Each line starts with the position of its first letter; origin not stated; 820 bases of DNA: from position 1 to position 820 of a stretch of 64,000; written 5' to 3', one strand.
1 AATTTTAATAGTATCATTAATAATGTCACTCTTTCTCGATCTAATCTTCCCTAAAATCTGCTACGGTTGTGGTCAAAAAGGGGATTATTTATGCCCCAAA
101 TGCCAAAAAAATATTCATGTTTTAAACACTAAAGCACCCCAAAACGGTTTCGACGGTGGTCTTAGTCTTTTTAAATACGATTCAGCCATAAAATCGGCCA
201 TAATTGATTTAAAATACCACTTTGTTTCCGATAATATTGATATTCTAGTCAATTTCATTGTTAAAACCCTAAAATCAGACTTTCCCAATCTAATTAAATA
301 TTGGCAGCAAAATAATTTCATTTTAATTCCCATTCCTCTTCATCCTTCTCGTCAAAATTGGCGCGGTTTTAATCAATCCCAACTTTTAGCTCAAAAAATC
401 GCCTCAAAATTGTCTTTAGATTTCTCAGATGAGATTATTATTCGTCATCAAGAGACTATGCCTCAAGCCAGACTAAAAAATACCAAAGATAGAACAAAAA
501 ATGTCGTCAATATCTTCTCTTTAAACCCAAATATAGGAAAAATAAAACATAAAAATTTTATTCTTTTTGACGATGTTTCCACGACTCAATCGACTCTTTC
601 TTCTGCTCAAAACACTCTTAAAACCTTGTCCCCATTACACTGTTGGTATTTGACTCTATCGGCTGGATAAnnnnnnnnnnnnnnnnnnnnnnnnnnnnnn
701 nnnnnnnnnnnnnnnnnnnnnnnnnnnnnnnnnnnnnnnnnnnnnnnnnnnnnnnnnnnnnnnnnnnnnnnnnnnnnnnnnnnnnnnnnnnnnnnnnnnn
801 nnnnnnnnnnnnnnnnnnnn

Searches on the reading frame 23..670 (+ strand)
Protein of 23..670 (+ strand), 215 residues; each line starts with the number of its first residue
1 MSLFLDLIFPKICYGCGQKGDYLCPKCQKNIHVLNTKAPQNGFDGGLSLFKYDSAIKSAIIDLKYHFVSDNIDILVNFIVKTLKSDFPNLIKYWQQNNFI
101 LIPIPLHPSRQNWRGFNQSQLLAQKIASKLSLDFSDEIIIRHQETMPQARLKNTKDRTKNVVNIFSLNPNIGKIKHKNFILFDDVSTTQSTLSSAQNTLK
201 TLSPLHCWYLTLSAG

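Call 64: search_protein_families(library=pfam, proteins=[window:23-670:+], max_evalue=0.01)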
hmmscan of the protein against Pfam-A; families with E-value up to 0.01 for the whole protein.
window:23-670:+ (215 aa): 1 family
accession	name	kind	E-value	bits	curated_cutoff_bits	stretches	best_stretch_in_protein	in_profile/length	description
PF18912.6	DZR_2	-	1.7e-05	25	27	1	4-34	1-34/56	Double zinc ribbon domain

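Call 92: find_encoding_contigs(protein=window:23-667:+, flank=10000, max_places=3)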
Protein window:23-667:+ (215 aa): no gene with exactly this product is on record in the collection.
